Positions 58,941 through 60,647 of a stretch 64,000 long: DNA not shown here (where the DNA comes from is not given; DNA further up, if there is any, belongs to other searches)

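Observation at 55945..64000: Compact cluster around a UbiD-family decarboxylase, with three cupins, a DUF1185 protein, an LLM monooxygenase, tandem transporters and a Rieske oxygenase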

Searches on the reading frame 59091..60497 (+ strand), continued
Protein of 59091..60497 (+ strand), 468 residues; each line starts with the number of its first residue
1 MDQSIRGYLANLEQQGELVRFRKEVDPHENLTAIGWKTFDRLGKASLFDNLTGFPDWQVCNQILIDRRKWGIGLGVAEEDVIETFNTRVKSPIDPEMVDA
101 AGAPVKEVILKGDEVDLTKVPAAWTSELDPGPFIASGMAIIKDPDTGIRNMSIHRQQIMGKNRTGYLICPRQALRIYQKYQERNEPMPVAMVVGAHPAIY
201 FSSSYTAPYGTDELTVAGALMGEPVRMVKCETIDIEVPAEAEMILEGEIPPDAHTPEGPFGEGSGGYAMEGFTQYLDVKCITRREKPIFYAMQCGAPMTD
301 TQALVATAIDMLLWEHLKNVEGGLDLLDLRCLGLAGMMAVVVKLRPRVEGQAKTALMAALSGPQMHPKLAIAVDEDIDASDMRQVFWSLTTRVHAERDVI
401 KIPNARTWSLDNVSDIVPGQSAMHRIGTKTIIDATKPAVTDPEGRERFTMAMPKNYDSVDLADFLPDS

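Call 93: search_protein_families(library=pfam, proteins=[L017:5161-7605:+, L017:7602-8453:+, L017:8450-9865:-, L017:11426-11908:+, L017:12007-12612:+, L017:12755-14050:+, L017:14063-15160:-, L017:15174-16286:-, L017:16420-17304:+, L017:9281-9985:+], max_evalue=0.0001)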
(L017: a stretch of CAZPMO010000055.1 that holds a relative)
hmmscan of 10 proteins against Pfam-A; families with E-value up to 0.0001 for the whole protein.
L017:5161-7605:+ (814 aa): 4 families
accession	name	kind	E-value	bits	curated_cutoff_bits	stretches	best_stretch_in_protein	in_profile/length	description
PF13654.12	AAA_32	-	5.3e-53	179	21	1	328-459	2-133/133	LonB-like, AAA domain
PF20436.4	LonB_AAA-LID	-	2.4e-22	79.2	22.4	1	487-551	1-65/65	Archaeal LonB, AAA+ ATPase LID domain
PF20437.3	LonC_helical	-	4.5e-18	65.4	24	1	93-126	1-34/34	Lon-like LonC helical domain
PF05362.19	Lon_C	-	5.1e-10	39.7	21.1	1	661-764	108-200/205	Lon protease (S16) C-terminal proteolytic domain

L017:7602-8453:+ (283 aa): 1 family
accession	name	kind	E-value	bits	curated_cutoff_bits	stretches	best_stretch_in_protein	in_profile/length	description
PF00582.32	Usp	-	6.3e-15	56.4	24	2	11-162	2-141/141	Universal stress protein family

L017:8450-9865:- (471 aa): 1 family
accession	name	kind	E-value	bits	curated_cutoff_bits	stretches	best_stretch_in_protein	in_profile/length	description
PF00501.34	AMP-binding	-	3.1e-10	39.9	29.9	1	202-324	247-374/384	AMP-binding enzyme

L017:11426-11908:+ (160 aa): 1 family
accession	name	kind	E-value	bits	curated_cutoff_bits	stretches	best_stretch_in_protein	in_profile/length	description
PF07883.17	Cupin_2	-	1.1e-14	54.3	27.2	1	52-123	2-69/70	Cupin domain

L017:12007-12612:+ (201 aa): 3 families
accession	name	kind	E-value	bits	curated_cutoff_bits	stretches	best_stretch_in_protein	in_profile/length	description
PF16998.10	17kDa_Anti_2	-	4.3e-09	36.6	26.6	1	123-199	31-110/116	17 kDa outer membrane surface antigen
PF05433.20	Rick_17kDa_Anti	-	2.1e-07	31.2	24.2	1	78-118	2-43/43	Glycine zipper 2TM domain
PF13488.11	Gly-zipper_Omp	-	2.9e-06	27.5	25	1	80-123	4-44/46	Glycine zipper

L017:12755-14050:+ (431 aa): 3 families
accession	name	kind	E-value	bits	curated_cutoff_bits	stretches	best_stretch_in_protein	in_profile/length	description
PF12860.13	PAS_7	-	5.8e-35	120.4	27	1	26-139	2-115/115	PAS fold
PF02518.31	HATPase_c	-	2.3e-26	92.8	26.4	1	305-416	2-110/111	Histidine kinase-, DNA gyrase B-, and HSP90-like ATPase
PF00512.31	HisKA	-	1.9e-20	73.1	26.9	1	189-258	1-66/66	His Kinase A (phospho-acceptor) domain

L017:14063-15160:- (365 aa): 2 families
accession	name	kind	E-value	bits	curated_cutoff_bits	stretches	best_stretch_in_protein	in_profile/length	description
PF02774.23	Semialdhyde_dhC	-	9.1e-54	182.8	26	1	163-342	1-184/184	Semialdehyde dehydrogenase, dimerisation domain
PF01118.30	Semialdhyde_dh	-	7.6e-34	117.2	26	1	27-141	1-119/121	Semialdehyde dehydrogenase, NAD binding domain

L017:15174-16286:- (370 aa): 1 family
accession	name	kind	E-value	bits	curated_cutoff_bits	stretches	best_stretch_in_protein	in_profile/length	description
PF00180.25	Iso_dh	-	2.6e-134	448.3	27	1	7-361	2-348/348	Isocitrate/isopropylmalate dehydrogenase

L017:16420-17304:+ (294 aa): 0 families

L017:9281-9985:+ (234 aa): 0 families
